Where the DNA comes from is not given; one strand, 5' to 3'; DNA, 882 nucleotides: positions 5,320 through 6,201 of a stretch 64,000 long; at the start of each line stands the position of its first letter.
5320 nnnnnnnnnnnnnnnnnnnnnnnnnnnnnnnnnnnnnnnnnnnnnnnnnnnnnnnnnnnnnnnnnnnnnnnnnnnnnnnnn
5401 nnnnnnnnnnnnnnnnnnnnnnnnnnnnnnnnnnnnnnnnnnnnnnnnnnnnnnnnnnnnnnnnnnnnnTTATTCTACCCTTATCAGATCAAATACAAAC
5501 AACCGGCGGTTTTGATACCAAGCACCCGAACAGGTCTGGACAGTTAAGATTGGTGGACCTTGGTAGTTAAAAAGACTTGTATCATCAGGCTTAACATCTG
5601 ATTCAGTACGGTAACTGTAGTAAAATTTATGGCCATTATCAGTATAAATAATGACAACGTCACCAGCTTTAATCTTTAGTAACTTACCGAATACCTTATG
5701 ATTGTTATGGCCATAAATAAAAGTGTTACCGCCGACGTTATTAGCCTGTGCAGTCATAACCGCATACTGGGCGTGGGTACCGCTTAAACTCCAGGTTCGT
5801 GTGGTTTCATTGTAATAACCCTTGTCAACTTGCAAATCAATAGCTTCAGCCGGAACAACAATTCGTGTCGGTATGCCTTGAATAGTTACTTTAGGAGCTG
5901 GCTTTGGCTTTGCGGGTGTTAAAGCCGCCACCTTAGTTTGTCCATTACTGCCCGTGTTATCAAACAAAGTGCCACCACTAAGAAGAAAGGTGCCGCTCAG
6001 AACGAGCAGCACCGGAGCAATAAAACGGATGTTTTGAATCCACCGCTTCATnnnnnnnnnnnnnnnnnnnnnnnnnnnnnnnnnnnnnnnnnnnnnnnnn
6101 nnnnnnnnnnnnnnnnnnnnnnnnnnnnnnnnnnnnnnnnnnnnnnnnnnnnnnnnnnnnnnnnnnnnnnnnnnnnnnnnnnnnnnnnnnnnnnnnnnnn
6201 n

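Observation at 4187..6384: Operon joining an LPXTG-only micro-substrate, a sortase and a processive GT2 polysaccharide synthase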

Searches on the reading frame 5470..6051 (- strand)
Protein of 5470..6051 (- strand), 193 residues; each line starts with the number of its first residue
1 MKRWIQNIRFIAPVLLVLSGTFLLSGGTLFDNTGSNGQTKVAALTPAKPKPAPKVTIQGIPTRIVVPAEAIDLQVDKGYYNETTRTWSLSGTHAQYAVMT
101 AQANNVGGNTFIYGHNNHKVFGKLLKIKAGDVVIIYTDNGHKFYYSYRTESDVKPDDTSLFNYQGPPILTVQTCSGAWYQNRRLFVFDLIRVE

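Call 3: search_protein_families(library=pfam, proteins=[window:5470-6051:-], max_evalue=0.01)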
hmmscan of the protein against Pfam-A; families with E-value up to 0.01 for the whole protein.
window:5470-6051:- (193 aa): 1 family
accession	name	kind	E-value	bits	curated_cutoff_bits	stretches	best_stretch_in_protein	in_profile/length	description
PF04203.18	Sortase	-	1.2e-17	64.2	26.6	1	64-186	1-120/125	Sortase domain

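Call 4: search_protein_families(library=ncbifam, proteins=[window:5470-6051:-], max_evalue=0.01)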
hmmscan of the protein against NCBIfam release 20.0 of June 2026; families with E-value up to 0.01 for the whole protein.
window:5470-6051:- (193 aa): 6 families
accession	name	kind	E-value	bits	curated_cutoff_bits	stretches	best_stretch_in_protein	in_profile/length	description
TIGR01076.1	sortase_fam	subfamily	6.2e-07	29.3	39.35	1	103-187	37-124/136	sortase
NF033747.1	class_E_sortase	subfamily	1e-06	28.8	160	1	48-187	57-202/211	class E sortase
NF033746.1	class_D_sortase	subfamily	1.9e-06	27.7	165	1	106-174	48-114/135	class D sortase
NF058671.1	sortase_SrtD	exception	3.3e-06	26.9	140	1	105-174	101-168/187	class D sortase, LPxTATN-specific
NF033745.1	class_C_sortase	subfamily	2.1e-05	24.4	160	1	113-186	140-216/220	class C sortase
TIGR03784.1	marine_sortase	equivalog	0.0031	17.1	158.25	1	101-174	84-156/174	class GN sortase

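Call 8: find_homologous_proteins(query=window:5470-6051:-, max_evalue=0.00001)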
Query window:5470-6051:- (193 aa): 197 proteins with E <= 0.00001 among 361 candidates; the best 120 are listed.
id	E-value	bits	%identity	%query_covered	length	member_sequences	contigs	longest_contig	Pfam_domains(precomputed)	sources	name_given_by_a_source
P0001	3.6e-127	439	100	100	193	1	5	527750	PF04203.19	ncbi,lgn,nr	ncbi:MAG TPA: sortase [Candidatus Saccharimonadales bacterium]|nr:sortase [Candidatus Saccharimonada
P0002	1.2e-88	314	74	100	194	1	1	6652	PF04203.19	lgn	-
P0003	1.5e-87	310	73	100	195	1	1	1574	PF04203.19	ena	-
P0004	2.6e-66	241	57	100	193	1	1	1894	PF04203.19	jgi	jgi:LPXTG-site transpeptidase (sortase) family protein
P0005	1.3e-56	209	52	98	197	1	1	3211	PF04203.19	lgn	-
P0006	3.1e-53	198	52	96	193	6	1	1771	PF04203.19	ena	-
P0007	3.8e-52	195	56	79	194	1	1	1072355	PF04203.19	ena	-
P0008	8.1e-52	194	56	76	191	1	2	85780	PF04203.19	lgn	-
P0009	2.4e-51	192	53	94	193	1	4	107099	PF04203.19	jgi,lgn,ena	-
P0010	1.8e-50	189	56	82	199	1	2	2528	PF04203.19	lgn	-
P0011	4.8e-50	188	50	93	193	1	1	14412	PF04203.19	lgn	-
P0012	4.8e-50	188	59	72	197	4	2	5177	PF04203.19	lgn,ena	-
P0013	5.0e-50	188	57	80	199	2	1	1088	PF04203.19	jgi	jgi:LPXTG-site transpeptidase (sortase) family protein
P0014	6.4e-50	187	48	99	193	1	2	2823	PF04203.19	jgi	jgi:LPXTG-site transpeptidase (sortase) family protein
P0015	6.7e-50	187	56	80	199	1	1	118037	PF04203.19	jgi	jgi:LPXTG-site transpeptidase (sortase) family protein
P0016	7.2e-50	187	60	73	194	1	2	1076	PF04203.19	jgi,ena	-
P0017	1.0e-49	187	48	96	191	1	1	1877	PF04203.19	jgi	jgi:LPXTG-site transpeptidase (sortase) family protein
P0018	1.0e-49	187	49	99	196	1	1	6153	PF04203.19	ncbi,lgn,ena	-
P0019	1.6e-49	186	49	99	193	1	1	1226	PF04203.19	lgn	-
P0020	1.9e-49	186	58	75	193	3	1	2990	PF04203.19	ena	-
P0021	2.2e-49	186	58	72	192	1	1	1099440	PF04203.19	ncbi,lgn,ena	-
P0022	2.2e-49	186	54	81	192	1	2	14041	PF04203.19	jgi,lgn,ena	-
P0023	2.3e-49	186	49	93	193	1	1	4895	PF04203.19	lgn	-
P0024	3.8e-49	185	49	99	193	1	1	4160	PF04203.19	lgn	-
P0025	4.2e-49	185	59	78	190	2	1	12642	PF04203.19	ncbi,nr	ncbi:MAG TPA: sortase [Candidatus Saccharimonadales bacterium]|nr:sortase [Candidatus Saccharimonada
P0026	5.5e-49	184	56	73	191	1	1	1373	PF04203.19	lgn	-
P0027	6.2e-49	184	47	96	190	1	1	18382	PF04203.19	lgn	-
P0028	9.3e-49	184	52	93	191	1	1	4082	PF04203.19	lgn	-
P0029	1.0e-48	184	50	91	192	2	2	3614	PF04203.19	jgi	jgi:LPXTG-site transpeptidase (sortase) family protein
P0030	1.4e-48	183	52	83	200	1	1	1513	PF04203.19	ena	-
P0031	1.5e-48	183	49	95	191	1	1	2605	PF04203.19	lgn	-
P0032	1.7e-48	183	50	97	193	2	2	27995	PF04203.19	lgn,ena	-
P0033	3.1e-48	182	49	99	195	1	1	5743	PF04203.19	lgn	-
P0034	4.5e-48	181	47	98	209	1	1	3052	PF04203.19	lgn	-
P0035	5.1e-48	181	48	91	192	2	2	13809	PF04203.19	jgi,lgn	jgi:LPXTG-site transpeptidase (sortase) family protein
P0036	1.1e-47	180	48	99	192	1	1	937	PF04203.19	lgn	-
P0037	1.4e-47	180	49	96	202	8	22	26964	PF04203.19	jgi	jgi:LPXTG-site transpeptidase (sortase) family protein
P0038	1.7e-47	180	50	96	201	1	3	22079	PF04203.19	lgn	-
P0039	1.7e-47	180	55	80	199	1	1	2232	PF04203.19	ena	-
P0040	2.6e-47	179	61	73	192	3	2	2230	PF04203.19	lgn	-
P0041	3.2e-47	179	50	84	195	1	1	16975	PF04203.19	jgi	jgi:LPXTG-site transpeptidase (sortase) family protein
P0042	4.1e-47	178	50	99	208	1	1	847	PF04203.19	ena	-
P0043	4.8e-47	178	49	89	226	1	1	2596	PF04203.19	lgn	-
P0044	4.8e-47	178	50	94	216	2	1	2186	PF04203.19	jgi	jgi:LPXTG-site transpeptidase (sortase) family protein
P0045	2.3e-46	176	56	79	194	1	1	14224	PF04203.19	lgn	-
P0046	2.7e-46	176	50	92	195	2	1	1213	PF04203.19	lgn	-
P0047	2.9e-46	176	52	80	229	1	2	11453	PF04203.19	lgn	-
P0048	3.0e-46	175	55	78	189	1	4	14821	PF04203.19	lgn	-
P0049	4.2e-46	175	51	95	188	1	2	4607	PF04203.19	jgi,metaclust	metaclust:\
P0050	4.6e-46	175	48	91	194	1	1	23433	PF04203.19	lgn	-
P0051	6.6e-46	174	60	73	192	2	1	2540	PF04203.19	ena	-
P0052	1.2e-45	174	53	77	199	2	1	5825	PF04203.19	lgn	-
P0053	1.2e-45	173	47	93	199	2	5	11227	PF04203.19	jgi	jgi:LPXTG-site transpeptidase (sortase) family protein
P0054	2.1e-45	173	51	83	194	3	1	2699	PF04203.19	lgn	-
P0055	3.4e-45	172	48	95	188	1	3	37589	PF04203.19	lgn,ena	-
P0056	3.4e-45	172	56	74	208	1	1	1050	PF04203.19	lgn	-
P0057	5.0e-45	172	56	73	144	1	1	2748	PF04203.19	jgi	jgi:LPXTG-site transpeptidase (sortase) family protein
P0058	7.0e-45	171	53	78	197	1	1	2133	PF04203.19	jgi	jgi:LPXTG-site transpeptidase (sortase) family protein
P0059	8.4e-45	171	49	81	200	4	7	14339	PF04203.19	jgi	jgi:hypothetical protein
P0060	8.9e-45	171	46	94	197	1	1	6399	PF04203.19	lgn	-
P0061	8.9e-45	171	46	96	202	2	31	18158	PF04203.19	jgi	jgi:LPXTG-site transpeptidase (sortase) family protein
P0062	9.1e-45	171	49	93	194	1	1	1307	PF04203.19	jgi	jgi:LPXTG-site transpeptidase (sortase) family protein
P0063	1.0e-44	171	48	92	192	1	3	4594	PF04203.19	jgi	jgi:LPXTG-site transpeptidase (sortase) family protein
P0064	1.6e-44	170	48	95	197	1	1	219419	PF04203.19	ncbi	-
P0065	1.6e-44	170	46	99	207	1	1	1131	PF04203.19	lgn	-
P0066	1.8e-44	170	55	71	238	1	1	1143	PF04203.19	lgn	-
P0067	2.3e-44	169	47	93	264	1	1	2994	PF04203.19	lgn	-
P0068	3.3e-44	169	54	81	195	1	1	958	PF04203.19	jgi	jgi:sortase (surface protein transpeptidase)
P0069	3.8e-44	169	53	76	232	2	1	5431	PF04203.19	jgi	jgi:LPXTG-site transpeptidase (sortase) family protein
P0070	4.6e-44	168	47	97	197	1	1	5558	PF04203.19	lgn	-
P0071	5.2e-44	168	55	70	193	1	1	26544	PF04203.19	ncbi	-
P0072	1.3e-43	167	54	78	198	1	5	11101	PF04203.19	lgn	-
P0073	1.4e-43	167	55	75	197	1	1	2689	PF04203.19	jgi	jgi:LPXTG-site transpeptidase (sortase) family protein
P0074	1.4e-43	167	56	74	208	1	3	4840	PF04203.19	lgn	-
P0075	1.6e-43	167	46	91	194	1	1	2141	PF04203.19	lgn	-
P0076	1.7e-43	166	43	97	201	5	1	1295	PF04203.19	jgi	jgi:LPXTG-site transpeptidase (sortase) family protein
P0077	2.3e-43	166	44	98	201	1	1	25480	PF04203.19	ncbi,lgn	-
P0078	2.4e-43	166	56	78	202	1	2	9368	PF04203.19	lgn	-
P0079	2.4e-43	166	54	70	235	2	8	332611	PF04203.19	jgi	jgi:LPXTG-site transpeptidase (sortase) family protein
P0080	2.5e-43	166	47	99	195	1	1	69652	PF04203.19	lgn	-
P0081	2.9e-43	166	55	70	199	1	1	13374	PF04203.19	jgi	jgi:sortase family protein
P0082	3.5e-43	165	55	73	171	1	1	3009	PF04203.19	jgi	jgi:LPXTG-site transpeptidase (sortase) family protein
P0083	5.3e-43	165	43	98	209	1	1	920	PF04203.19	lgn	-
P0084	7.3e-43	164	59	69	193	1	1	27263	PF04203.19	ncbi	-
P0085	7.9e-43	164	55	70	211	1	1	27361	PF04203.19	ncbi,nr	ncbi:MAG: hypothetical protein JWO96_359 [Candidatus Saccharibacteria bacterium]|nr:hypothetical pro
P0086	8.0e-43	164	54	78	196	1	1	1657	PF04203.19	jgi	jgi:sortase (surface protein transpeptidase)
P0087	1.0e-42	164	54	73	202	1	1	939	PF04203.19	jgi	jgi:LPXTG-site transpeptidase (sortase) family protein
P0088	1.1e-42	164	46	96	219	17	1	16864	PF04203.19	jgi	jgi:LPXTG-site transpeptidase (sortase) family protein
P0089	1.3e-42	164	45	96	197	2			PF04203.19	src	-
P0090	1.8e-42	163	46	89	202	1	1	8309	PF04203.19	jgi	-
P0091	1.8e-42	163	51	80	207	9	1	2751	PF04203.19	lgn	-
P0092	2.2e-42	163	46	94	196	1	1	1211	PF04203.19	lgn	-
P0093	2.5e-42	163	50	80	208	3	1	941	PF04203.19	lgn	-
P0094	2.8e-42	163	54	75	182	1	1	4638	PF04203.19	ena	-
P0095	4.5e-42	162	57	70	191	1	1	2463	PF04203.19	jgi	-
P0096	4.7e-42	162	50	72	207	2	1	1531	PF04203.19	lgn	-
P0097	8.6e-42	161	51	78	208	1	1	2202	PF04203.19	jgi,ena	-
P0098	9.4e-42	161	47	90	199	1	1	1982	PF04203.19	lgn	-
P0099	9.7e-42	161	42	98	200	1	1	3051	PF04203.19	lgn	-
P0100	1.0e-41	161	53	73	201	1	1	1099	PF04203.19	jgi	jgi:LPXTG-site transpeptidase (sortase) family protein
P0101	1.1e-41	161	45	89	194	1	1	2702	PF04203.19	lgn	-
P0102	1.2e-41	160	48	82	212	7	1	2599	PF04203.19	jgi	jgi:LPXTG-site transpeptidase (sortase) family protein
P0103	1.7e-41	160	52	80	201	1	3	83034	PF04203.19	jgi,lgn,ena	-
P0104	1.8e-41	160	48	88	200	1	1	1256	PF04203.19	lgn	-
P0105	1.9e-41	160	44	97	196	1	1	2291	PF04203.19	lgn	-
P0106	2.2e-41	160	45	95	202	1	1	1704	PF04203.19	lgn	-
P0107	2.2e-41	160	50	70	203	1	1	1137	PF04203.19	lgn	-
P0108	2.6e-41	159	46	88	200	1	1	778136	PF04203.19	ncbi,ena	-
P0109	3.8e-41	159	46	82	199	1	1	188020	PF04203.19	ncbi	ncbi:MAG: hypothetical protein NVS1B7_6020 [Candidatus Saccharimonadales bacterium]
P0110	4.4e-41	159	43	98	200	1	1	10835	PF04203.19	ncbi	-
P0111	5.5e-41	158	52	79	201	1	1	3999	PF04203.19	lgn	-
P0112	9.2e-41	158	53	69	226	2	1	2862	PF04203.19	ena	-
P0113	9.7e-41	158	41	95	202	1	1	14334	PF04203.19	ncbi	-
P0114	9.9e-41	157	44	97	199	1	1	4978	PF04203.19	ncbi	ncbi:MAG: sortase domain-containing protein [Candidatus Saccharimonadales bacterium]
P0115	1.9e-40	157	48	79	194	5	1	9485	PF04203.19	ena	-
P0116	2.7e-40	156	55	69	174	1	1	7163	PF04203.19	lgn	-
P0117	3.6e-40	156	51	70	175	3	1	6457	PF04203.19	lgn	-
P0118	4.1e-40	155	52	69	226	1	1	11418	PF04203.19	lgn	-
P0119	4.8e-40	155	46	93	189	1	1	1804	PF04203.19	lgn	-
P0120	5.6e-40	155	42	97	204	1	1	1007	PF04203.19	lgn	-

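Call 10: find_related_loci(query=A1, collection=genome_contigs, flank=6000)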
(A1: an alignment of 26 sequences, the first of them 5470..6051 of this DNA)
Query A1 (193 aa) in genome_contigs; peptide patterns used: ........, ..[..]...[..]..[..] (x = any residue, [..] = any of these).
195 stretches matched a pattern; 162 encode a relative of the query (tblastn E <= 1e-3); the best 80 are kept; 80 distinct loci.
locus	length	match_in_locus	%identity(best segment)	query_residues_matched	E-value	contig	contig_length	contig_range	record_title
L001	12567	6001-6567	51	6-192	6e-58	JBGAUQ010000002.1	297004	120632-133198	MAG: Candidatus Saccharimonadales bacterium isolate MAG_AAO_AS.77 AAOAS-77_NODE_2_length_297004_cov_11.501325, whole gen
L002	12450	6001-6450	59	44-193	3e-54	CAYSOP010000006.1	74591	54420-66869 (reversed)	MAG TPA_asm: uncultured Candidatus Saccharibacteria bacterium isolate SRP200132_co1_551 genome assembly, contig: NODE_44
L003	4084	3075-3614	52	17-192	3e-54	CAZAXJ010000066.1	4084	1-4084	MAG TPA_asm: uncultured Candidatus Saccharibacteria bacterium isolate SRP292972_co3_111 genome assembly, contig: NODE_72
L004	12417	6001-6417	59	54-192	2e-53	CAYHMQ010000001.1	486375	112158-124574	MAG TPA_asm: uncultured Candidatus Saccharibacteria bacterium isolate ERP119705_co13_576 genome assembly, contig: NODE_2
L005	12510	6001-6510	49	13-190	4e-53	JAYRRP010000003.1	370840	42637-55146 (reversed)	MAG: Candidatus Saccharimonadales bacterium isolate XM1_ASGE3bin.32 k141_308254, whole genome shotgun sequence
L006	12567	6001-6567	47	6-192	5e-53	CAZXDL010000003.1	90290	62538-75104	MAG TPA_asm: uncultured Candidatus Saccharibacteria bacterium isolate SRP133034_co1_19 genome assembly, contig: NODE_106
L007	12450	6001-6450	57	44-193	6e-53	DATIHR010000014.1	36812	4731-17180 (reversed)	MAG TPA_asm: Candidatus Saccharimonadales bacterium isolate SMAG_U15643 k141_735044, whole genome shotgun sequence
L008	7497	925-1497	47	1-192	9e-53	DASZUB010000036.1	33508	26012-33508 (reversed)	MAG TPA_asm: Candidatus Saccharimonadales bacterium isolate SMAG_U6092 k141_479101, whole genome shotgun sequence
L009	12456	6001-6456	54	42-193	2e-52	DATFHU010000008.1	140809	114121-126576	MAG TPA_asm: Candidatus Saccharimonadales bacterium isolate SMAG_U8697 k141_2351685, whole genome shotgun sequence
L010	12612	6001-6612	47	1-193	8e-52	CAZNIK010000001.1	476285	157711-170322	MAG TPA_asm: uncultured Candidatus Saccharibacteria bacterium isolate binchicken_co245_158 genome assembly, contig: NODE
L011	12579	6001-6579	47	1-193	2e-51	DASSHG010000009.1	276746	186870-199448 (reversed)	MAG TPA_asm: Candidatus Saccharimonadales bacterium isolate SMAG_U1053 k141_727542, whole genome shotgun sequence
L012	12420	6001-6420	53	54-193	2e-51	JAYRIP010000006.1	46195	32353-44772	MAG: Candidatus Saccharimonadales bacterium isolate SZ_szas25bin.56 k141_828424, whole genome shotgun sequence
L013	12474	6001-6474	49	47-192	3e-51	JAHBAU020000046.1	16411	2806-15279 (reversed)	MAG: Candidatus Saccharibacteria bacterium isolate AQU-11 c_000000184649, whole genome shotgun sequence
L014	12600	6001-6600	48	1-190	9e-51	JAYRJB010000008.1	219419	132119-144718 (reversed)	MAG: Candidatus Saccharimonadales bacterium isolate SZ_szas25bin.8 k141_1175447, whole genome shotgun sequence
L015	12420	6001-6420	54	54-193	7e-51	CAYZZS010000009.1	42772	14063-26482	MAG TPA_asm: uncultured Candidatus Saccharibacteria bacterium isolate SRP144015_co1_48 genome assembly, contig: NODE_473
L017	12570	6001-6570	46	5-193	2e-50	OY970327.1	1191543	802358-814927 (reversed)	MAG: Candidatus Saccharimonadia bacterium isolate MFD01275.bin.c.7 genome assembly, chromosome: 1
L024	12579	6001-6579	46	1-187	9e-49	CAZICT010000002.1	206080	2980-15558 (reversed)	MAG TPA_asm: uncultured Candidatus Saccharibacteria bacterium isolate SRP144015_co1_49 genome assembly, contig: NODE_25_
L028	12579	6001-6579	45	1-193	1e-47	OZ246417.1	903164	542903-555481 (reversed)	MAG: uncultured Candidatus Saccharibacteria bacterium isolate binchicken_co179_116 genome assembly, chromosome: 1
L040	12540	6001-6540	48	14-193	5e-45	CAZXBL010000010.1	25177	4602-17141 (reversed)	MAG TPA_asm: uncultured Candidatus Saccharibacteria bacterium isolate binchicken_co174_40 genome assembly, contig: NODE_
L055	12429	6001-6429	50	50-193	2e-42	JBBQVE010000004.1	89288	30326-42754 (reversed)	MAG: Candidatus Saccharimonadales bacterium isolate Co_metawrap_1981 Cmw_1981_k141_5994627_length_89288_cov_15.0000, who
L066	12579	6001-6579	42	5-192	6e-42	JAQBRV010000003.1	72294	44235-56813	MAG: Candidatus Saccharibacteria bacterium isolate RYN_410 scaffold_3173976, whole genome shotgun sequence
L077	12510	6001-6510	44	30-189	4e-40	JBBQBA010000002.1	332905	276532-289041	MAG: Candidatus Saccharimonadales bacterium isolate Co_metawrap_1413 Cmw_1413_k141_12873749_length_332905_cov_12.0000, w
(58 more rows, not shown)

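Call 29: search_solved_structures(query=A1, max_evalue=0.01)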
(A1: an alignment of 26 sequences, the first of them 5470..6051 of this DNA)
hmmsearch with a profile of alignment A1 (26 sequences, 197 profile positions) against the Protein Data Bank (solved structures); distinct sequences matched with E-value up to 0.01: 50.
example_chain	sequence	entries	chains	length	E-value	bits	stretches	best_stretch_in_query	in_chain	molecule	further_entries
2kw8_A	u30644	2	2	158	1e-08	38.1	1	67-182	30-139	LPXTG-site transpeptidase family protein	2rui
8t28_A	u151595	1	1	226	2.2e-08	37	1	49-180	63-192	Class C sortase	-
5cuw_A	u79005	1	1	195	3e-08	36.6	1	67-190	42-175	SrtE1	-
4d70_A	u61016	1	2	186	1.9e-07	34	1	68-179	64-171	SORTASE FAMILY PROTEIN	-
3rcc_A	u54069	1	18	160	2.2e-07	33.8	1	68-191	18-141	Sortase SrtA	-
7s56_A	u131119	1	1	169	3.1e-07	33.3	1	68-190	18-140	Class A sortase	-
4tqx_A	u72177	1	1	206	7.7e-07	32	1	53-188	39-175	Sortase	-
7s54_A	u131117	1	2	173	8.2e-07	31.9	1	68-182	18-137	Class A sortase, sortase A chimera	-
2ln7_A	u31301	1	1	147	3.8e-06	29.8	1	109-178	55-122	LPXTG-site transpeptidase family protein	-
2xwg_A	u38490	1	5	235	7.1e-06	28.9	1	61-181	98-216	SORTASE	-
24rr_A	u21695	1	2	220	1.1e-05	28.2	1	115-189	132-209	Ebp pilus assembly class C sortase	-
2mlm_A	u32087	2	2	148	1.5e-05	27.8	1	105-189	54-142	Sortase family protein | Sortase A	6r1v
5dv0_A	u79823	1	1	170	2.1e-05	27.3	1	68-194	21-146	Sortase SrtA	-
1ija_A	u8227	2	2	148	2.3e-05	27.2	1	105-189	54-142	Sortase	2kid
4d7w_A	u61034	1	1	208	2.4e-05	27.2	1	121-181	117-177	SORTASE FAMILY PROTEIN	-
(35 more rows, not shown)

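Call 44: search_protein_families(library=pfam, proteins=[L055:6596-7723:-, L028:6695-7894:+, L077:6699-8054:-, L017:6573-7775:+, L024:6599-7774:+, L066:6585-7736:+, L017:5411-5971:+, L024:5387-5992:+, L009:7769-9508:+, L040:5410-5943:+], max_evalue=0.001)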
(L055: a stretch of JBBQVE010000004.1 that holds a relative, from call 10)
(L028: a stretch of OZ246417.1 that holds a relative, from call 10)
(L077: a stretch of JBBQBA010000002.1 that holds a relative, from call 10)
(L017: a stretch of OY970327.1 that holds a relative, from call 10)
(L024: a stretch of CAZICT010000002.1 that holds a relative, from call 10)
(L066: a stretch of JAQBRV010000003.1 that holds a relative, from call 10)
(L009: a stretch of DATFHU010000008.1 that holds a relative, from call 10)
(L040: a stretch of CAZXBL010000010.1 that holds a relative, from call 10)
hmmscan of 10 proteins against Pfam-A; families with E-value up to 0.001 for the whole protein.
L055:6596-7723:- (375 aa): 4 families
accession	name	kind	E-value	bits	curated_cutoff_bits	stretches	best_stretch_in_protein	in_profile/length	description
PF13641.12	Glyco_tranf_2_3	-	6e-20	72.7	27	1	19-239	3-230/230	Glycosyltransferase like family 2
PF13632.12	Glyco_trans_2_3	-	3.1e-17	63.5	27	1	100-308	1-196/198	Glycosyl transferase family group 2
PF00535.33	Glycos_transf_2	-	1.9e-11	44.6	23.3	1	23-158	4-140/168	Glycosyl transferase family 2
PF13704.12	Glyco_tranf_2_4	-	7.6e-05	23.6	27.5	1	26-110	1-84/98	Glycosyl transferase family 2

L028:6695-7894:+ (399 aa): 5 families
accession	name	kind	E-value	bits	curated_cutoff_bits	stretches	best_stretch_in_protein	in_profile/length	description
PF13641.12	Glyco_tranf_2_3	-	2.1e-21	77.4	27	1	43-262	4-230/230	Glycosyltransferase like family 2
PF13632.12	Glyco_trans_2_3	-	5.2e-20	72.6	27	1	126-314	4-188/198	Glycosyl transferase family group 2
PF00535.33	Glycos_transf_2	-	5.9e-15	56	23.3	1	46-206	4-165/168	Glycosyl transferase family 2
PF13506.12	Glyco_transf_21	-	4.4e-06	26.7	21.7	1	119-261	29-174/174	Glycosyl transferase family 21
PF13704.12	Glyco_tranf_2_4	-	0.00016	22.5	27.5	1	49-132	1-83/98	Glycosyl transferase family 2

L077:6699-8054:- (451 aa): 5 families
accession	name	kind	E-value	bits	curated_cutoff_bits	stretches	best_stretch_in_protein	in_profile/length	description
PF13641.12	Glyco_tranf_2_3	-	3e-14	54.1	27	1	93-314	3-230/230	Glycosyltransferase like family 2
PF13632.12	Glyco_trans_2_3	-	1.9e-13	51.1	27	1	174-388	1-182/198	Glycosyl transferase family group 2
PF00535.33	Glycos_transf_2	-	9.1e-13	48.9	23.3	1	96-260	3-167/168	Glycosyl transferase family 2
PF13506.12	Glyco_transf_21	-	1.2e-05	25.2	21.7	1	171-313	30-174/174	Glycosyl transferase family 21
PF13704.12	Glyco_tranf_2_4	-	4.3e-05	24.4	27.5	1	100-183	1-83/98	Glycosyl transferase family 2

L017:6573-7775:+ (400 aa): 2 families
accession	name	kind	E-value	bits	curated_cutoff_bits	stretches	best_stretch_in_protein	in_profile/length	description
PF00535.33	Glycos_transf_2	-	6.1e-14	52.7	23.3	1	57-177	1-118/168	Glycosyl transferase family 2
PF13641.12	Glyco_tranf_2_3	-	2.8e-10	41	27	1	56-178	3-127/230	Glycosyltransferase like family 2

L024:6599-7774:+ (391 aa): 3 families
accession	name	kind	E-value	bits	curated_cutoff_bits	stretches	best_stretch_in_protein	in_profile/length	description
PF00535.33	Glycos_transf_2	-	1.6e-19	70.9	23.3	1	54-214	1-163/168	Glycosyl transferase family 2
PF13641.12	Glyco_tranf_2_3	-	2e-06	28.5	27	1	53-158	3-112/230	Glycosyltransferase like family 2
PF10111.15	Glyco_tranf_2_2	-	3.1e-05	24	27.3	1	54-163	1-112/276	Glycosyltransferase like family 2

L066:6585-7736:+ (383 aa): 2 families
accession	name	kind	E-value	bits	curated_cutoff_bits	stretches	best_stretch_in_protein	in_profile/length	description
PF13641.12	Glyco_tranf_2_3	-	1.4e-07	32.2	27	1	54-171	3-123/230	Glycosyltransferase like family 2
PF00535.33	Glycos_transf_2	-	1.1e-06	29.1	23.3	1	55-219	1-164/168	Glycosyl transferase family 2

L017:5411-5971:+ (186 aa): 0 families

L024:5387-5992:+ (201 aa): 0 families

L009:7769-9508:+ (579 aa): 1 family
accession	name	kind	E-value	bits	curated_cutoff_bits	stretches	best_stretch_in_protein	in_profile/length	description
PF01522.26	Polysacc_deac_1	-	9.7e-20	71.2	23.1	1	361-479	4-118/124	Polysaccharide deacetylase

L040:5410-5943:+ (177 aa): 0 families
